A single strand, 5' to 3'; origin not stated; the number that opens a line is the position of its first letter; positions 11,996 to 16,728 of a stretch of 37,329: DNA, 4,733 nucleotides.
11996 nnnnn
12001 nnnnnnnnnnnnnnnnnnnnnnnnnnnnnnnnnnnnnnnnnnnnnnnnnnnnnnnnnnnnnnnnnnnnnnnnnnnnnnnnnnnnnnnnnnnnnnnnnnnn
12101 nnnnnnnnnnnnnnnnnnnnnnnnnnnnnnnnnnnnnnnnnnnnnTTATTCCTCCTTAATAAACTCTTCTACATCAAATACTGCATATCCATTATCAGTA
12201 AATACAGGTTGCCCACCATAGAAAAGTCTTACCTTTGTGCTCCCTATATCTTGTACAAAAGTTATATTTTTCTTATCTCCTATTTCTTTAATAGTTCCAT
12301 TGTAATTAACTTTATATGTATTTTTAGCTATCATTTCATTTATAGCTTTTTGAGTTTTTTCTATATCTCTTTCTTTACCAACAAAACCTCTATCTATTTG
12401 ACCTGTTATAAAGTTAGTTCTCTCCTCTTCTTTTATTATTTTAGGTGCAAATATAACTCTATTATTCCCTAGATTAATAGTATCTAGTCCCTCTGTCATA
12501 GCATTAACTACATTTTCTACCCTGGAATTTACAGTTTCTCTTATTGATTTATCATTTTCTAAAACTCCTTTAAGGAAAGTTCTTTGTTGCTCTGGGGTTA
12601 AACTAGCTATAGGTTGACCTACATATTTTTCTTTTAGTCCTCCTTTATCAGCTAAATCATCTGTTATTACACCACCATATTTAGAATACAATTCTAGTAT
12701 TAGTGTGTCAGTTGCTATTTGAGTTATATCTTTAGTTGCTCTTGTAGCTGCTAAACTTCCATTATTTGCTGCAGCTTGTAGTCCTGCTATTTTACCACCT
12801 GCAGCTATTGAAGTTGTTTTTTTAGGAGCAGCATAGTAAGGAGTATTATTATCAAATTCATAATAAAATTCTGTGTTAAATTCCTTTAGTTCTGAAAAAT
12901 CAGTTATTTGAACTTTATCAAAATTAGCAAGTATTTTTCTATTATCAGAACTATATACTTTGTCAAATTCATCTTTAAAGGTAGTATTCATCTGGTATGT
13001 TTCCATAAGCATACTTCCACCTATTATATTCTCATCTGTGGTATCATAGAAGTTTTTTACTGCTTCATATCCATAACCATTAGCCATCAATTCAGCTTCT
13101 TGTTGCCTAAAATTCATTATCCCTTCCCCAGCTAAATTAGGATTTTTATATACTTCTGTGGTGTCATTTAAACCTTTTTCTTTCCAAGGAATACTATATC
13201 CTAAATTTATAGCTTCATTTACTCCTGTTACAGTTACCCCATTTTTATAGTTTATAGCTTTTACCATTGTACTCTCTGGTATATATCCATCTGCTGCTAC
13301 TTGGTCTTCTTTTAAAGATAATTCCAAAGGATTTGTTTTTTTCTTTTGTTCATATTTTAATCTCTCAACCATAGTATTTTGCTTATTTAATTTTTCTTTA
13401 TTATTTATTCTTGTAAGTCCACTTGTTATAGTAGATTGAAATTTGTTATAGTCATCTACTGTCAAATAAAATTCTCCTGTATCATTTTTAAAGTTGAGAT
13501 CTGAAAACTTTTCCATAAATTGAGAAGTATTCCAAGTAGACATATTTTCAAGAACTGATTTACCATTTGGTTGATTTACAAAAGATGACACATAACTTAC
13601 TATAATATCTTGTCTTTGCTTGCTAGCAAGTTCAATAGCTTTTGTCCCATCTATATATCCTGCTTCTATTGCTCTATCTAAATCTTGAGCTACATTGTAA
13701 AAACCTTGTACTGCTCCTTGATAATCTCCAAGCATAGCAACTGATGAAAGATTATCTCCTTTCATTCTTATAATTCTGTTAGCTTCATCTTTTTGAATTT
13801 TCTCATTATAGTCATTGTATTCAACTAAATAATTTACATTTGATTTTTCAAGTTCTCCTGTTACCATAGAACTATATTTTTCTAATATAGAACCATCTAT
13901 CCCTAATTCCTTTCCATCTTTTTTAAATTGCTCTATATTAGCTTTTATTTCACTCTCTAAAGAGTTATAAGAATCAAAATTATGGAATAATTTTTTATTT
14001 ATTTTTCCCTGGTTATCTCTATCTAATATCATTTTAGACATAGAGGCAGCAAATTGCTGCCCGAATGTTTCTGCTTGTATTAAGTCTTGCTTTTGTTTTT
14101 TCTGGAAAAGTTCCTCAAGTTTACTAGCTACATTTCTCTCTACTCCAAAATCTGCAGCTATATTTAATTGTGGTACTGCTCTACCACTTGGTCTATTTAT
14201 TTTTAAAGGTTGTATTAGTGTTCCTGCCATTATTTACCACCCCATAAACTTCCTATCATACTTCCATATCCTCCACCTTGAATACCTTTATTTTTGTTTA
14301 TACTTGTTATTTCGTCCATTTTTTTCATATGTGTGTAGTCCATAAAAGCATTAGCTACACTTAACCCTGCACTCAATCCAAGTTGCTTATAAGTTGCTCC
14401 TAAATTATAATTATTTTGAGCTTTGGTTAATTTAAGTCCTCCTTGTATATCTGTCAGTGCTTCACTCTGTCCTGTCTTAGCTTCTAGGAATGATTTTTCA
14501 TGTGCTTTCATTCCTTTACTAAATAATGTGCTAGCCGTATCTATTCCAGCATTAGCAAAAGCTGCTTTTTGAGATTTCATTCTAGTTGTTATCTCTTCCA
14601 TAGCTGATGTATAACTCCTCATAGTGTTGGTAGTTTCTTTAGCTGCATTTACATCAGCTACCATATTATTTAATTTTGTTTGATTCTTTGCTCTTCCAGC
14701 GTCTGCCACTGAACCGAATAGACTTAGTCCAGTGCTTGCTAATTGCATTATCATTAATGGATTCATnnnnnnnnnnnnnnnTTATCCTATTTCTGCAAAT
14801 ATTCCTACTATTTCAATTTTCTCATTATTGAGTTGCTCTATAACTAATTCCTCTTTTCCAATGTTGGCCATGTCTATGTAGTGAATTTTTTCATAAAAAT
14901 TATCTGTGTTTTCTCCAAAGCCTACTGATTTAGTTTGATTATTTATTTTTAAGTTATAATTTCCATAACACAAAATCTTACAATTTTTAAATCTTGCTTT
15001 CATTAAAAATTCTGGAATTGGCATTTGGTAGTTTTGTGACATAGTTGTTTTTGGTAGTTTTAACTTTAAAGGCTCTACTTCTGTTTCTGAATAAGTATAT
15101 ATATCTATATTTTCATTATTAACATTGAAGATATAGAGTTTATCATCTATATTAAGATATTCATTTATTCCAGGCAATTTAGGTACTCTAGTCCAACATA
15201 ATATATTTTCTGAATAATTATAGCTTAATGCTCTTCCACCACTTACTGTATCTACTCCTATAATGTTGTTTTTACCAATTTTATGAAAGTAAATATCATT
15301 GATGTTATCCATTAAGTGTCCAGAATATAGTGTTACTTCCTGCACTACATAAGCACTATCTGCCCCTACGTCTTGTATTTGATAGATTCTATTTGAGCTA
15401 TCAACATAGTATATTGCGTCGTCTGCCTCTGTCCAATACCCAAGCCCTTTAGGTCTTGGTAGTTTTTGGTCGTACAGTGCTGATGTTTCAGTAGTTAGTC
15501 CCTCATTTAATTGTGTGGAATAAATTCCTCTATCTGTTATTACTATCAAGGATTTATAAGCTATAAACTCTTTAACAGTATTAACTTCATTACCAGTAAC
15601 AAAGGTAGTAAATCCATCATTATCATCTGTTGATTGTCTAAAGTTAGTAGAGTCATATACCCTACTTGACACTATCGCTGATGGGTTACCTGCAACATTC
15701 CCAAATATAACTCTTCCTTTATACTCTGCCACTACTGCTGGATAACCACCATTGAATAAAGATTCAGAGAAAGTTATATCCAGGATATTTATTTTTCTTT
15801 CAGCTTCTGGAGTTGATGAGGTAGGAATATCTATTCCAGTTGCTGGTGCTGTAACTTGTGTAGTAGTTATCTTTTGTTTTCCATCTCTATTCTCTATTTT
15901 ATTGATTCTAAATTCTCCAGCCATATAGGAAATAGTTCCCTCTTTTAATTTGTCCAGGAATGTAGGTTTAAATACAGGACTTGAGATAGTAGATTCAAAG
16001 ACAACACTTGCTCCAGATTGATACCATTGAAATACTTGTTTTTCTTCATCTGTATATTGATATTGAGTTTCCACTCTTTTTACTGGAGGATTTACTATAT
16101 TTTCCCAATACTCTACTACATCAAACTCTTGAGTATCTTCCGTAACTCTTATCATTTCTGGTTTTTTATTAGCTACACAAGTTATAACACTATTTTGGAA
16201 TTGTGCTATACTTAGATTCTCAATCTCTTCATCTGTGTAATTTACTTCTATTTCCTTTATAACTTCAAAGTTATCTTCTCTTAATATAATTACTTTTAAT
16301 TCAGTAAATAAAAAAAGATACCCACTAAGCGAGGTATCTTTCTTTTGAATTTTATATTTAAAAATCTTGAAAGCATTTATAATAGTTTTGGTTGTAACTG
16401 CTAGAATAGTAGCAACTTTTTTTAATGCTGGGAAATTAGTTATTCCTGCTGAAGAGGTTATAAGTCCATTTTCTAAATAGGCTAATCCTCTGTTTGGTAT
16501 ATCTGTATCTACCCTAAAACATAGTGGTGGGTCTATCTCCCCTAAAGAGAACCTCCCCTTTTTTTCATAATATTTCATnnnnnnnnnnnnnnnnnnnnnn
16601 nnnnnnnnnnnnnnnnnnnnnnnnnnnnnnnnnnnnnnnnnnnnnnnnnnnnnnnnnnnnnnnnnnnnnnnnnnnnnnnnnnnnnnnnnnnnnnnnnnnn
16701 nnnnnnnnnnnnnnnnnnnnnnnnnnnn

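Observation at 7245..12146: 1633-aa ejection-type protein with an embedded thermolysin-like HExxH...GEAIED motif and a Gly-rich membrane-like region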

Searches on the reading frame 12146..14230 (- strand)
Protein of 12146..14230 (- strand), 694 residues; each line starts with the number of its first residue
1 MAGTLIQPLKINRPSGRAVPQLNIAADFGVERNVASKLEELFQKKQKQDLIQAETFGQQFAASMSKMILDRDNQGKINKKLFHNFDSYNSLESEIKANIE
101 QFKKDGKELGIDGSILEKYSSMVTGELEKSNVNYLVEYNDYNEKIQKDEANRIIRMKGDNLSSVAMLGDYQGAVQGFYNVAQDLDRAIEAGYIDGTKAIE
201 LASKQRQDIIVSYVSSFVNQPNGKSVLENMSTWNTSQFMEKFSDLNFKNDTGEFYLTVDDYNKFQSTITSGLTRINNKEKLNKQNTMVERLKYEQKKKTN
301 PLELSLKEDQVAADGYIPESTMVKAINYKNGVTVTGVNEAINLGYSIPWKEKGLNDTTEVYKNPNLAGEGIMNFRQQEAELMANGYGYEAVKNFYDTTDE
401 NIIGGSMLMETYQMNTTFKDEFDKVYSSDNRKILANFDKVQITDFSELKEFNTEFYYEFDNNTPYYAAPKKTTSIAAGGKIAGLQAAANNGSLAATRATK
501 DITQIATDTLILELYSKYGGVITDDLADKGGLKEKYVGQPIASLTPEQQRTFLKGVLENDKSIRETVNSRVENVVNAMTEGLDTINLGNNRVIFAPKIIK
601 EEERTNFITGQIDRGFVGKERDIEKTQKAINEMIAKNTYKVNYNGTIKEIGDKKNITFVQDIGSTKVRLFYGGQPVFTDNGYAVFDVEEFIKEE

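Call 5: search_protein_families(library=pfam, proteins=[window:12146-14230:-], max_evalue=0.1)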
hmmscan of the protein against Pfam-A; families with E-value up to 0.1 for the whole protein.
window:12146-14230:- (694 aa): 0 families

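Call 6: search_protein_families(library=phrogs, proteins=[window:12146-14230:-], max_evalue=0.01)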
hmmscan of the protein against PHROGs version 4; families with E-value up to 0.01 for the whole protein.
window:12146-14230:- (694 aa): 0 families

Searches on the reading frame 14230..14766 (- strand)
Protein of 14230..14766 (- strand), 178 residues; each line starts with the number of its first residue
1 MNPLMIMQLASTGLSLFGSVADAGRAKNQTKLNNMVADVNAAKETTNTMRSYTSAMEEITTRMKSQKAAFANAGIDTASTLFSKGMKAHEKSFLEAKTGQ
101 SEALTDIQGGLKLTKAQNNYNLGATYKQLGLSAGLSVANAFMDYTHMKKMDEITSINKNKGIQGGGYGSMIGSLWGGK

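Call 5: search_protein_families(library=pfam, proteins=[window:14230-14766:-], max_evalue=0.1)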
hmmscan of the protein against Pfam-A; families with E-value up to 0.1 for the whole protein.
window:14230-14766:- (178 aa): 1 family
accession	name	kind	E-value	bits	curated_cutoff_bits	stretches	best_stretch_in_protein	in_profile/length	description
PF09602.15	PhaP_Bmeg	-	0.031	14.6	28.3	0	40-108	37-105/168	Polyhydroxyalkanoic acid inclusion protein (PhaP_Bmeg)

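Call 6: search_protein_families(library=phrogs, proteins=[window:14230-14766:-], max_evalue=0.01)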
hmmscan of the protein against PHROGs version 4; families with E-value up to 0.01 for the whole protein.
window:14230-14766:- (178 aa): 0 families

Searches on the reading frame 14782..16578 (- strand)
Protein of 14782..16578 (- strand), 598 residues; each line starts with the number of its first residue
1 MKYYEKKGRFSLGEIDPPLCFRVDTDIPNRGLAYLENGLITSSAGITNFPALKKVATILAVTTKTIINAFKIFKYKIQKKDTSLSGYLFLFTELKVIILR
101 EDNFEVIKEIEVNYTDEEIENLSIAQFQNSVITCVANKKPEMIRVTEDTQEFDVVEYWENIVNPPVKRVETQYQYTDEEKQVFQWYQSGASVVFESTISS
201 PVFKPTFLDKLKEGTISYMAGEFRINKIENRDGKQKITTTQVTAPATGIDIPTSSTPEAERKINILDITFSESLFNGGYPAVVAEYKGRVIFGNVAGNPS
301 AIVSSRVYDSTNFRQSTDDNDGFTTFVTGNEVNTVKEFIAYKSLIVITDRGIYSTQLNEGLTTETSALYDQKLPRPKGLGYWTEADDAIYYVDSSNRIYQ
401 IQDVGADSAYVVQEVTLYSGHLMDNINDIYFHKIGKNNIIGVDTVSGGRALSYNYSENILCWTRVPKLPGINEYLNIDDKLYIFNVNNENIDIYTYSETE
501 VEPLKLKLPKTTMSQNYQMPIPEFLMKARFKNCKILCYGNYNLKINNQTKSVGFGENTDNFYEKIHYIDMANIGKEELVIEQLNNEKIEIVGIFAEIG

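Call 5: search_protein_families(library=pfam, proteins=[window:14782-16578:-], max_evalue=0.1)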
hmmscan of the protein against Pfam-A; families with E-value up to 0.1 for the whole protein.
window:14782-16578:- (598 aa): 2 families
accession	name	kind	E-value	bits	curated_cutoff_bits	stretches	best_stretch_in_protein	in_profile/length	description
PF03859.21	CG-1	-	0.044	14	23.5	1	66-138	15-87/116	CG-1 domain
PF25030.1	M-HEAT_ATR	-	0.048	13.5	27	1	63-167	29-125/230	Serine/threonine-protein kinase ATR, M-HEAT region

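Call 6: search_protein_families(library=phrogs, proteins=[window:14782-16578:-], max_evalue=0.01)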
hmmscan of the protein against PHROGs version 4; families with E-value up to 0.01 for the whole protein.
window:14782-16578:- (598 aa): 2 families
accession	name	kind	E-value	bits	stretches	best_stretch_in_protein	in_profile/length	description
phrog_376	-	tail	1.7e-28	100.4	1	7-463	8-487/712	tail protein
phrog_15566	-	tail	1.3e-08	34.9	1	277-432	45-206/552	tail protein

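Call 18: search_dna_similar(query=window:14782-16578:-, collection=phages, mode=protein, max_rows=15, max_evalue=0.001)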
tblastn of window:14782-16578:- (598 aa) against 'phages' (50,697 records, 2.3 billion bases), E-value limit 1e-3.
Records with a match: 13; places in all: 13; records where one place covers at least 80% of the query: 0.
Best place of each record, by identity: <60% 13.
By first word of the organism name: Pseudomonas 11; Pelagibacter 2.
By host as written in the record: Pseudomonas aeruginosa PA14 5; Pseudomonas sp. 2; Pseudomonas aeruginosa 2; Candidatus Pelagibacter sp. FZCC0015 1; Candidatus Pelagibacter sp. HTCC7211 1; Pseudomonas aeruginosa F002 1; Pseudomonas aeruginosa UCBPP-PA14 1.
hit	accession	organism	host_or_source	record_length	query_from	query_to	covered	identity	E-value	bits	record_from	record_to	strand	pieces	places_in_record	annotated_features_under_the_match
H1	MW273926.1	Pelagibacter phage HTVC204P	Candidatus Pelagibacter sp. FZCC0015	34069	10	364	59%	24.0%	8e-5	52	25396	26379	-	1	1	putative tail tubular B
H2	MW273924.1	Pelagibacter phage HTVC100P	Candidatus Pelagibacter sp. HTCC7211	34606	10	354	58%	22.6%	7e-7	59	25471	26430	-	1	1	putative tail tubular B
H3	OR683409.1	Pseudomonas phage Shamal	Pseudomonas aeruginosa F002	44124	275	423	25%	26.0%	7e-5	52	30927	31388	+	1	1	hypothetical protein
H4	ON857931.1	Pseudomonas phage vB_PaeP_FBPa19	Pseudomonas sp.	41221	275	423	25%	26.0%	9e-5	52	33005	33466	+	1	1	hypothetical protein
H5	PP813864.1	Pseudomonas phage vB_PaeP_FBPa42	Pseudomonas sp.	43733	275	423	25%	26.0%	9e-5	52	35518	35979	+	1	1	hypothetical protein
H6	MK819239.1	Pseudomonas phage vB_PaeP_YA3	Pseudomonas aeruginosa UCBPP-PA14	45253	275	423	25%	26.0%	1e-4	51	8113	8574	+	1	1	portal protein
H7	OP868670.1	Pseudomonas phage MPK9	Pseudomonas aeruginosa PA14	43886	275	423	25%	26.0%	1e-4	51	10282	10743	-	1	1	hypothetical protein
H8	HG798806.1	Pseudomonas phage vB_PaeP_Tr60_Ab31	Pseudomonas aeruginosa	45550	275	423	25%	26.0%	1e-4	51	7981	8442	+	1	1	Hypothetical protein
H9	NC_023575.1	Pseudomonas phage vB_PaeP_Tr60_Ab31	Pseudomonas aeruginosa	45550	275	423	25%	26.0%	1e-4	51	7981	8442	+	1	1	tail protein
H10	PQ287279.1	Pseudomonas phage Flu_PA14_4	Pseudomonas aeruginosa PA14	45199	275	423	25%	25.3%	3e-4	50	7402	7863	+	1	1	tail protein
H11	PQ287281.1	Pseudomonas phage Flu_PA14_3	Pseudomonas aeruginosa PA14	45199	275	423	25%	25.3%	3e-4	50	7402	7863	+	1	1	tail protein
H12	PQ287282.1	Pseudomonas phage Komp_PA14_gP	Pseudomonas aeruginosa PA14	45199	275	423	25%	25.3%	3e-4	50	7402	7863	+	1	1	tail protein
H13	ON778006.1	Pseudomonas phage vB_Pae_HB2107-3I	Pseudomonas aeruginosa PA14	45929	275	423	25%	25.3%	4e-4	50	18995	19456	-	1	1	portal protein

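Call 20: get_annotated_region(hit=H2, flank=12000)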
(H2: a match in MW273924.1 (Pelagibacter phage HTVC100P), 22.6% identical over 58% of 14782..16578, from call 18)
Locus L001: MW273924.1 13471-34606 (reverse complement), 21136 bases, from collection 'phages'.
description: Pelagibacter phage HTVC100P, complete genome.
organism: Pelagibacter phage HTVC100P (NCBI taxid 2796522)
taxonomy: Viruses; Duplodnaviria; Heunggongvirae; Uroviricota; Caudoviricetes
host: Candidatus Pelagibacter sp. HTCC7211; source: seawater; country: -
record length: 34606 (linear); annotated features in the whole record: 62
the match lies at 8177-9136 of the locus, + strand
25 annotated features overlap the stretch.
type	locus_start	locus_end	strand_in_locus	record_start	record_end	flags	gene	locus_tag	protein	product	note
CDS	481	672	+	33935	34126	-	-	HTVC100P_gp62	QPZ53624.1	DNA N-6-adenine-methyltransferase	-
CDS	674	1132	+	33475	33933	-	-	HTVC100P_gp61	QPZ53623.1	hypothetical protein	-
CDS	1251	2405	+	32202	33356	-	-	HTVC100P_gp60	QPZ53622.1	terminase large subunit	-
CDS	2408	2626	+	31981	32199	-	-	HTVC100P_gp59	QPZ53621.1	hypothetical protein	-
CDS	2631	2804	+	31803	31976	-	-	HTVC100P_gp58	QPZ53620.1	hypothetical protein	-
CDS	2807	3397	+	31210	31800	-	-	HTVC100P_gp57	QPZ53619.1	hypothetical protein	-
CDS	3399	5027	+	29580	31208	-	-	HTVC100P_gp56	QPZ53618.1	head-tail connector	-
CDS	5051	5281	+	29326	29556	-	-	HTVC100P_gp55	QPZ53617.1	hypothetical protein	-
CDS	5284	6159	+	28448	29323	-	-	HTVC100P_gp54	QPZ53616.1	putative capsid assembly protein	-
CDS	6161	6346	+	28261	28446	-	-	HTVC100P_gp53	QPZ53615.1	hypothetical protein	-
CDS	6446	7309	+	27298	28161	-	-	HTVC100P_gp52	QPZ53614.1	putative major capsid protein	-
CDS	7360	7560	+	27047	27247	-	-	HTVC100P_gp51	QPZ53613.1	hypothetical protein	-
CDS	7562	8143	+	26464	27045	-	-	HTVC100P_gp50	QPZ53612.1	putative tail tubular A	-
CDS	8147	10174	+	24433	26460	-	-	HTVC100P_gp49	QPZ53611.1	putative tail tubular B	-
CDS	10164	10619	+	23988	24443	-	-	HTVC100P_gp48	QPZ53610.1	putative acetyltransferase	-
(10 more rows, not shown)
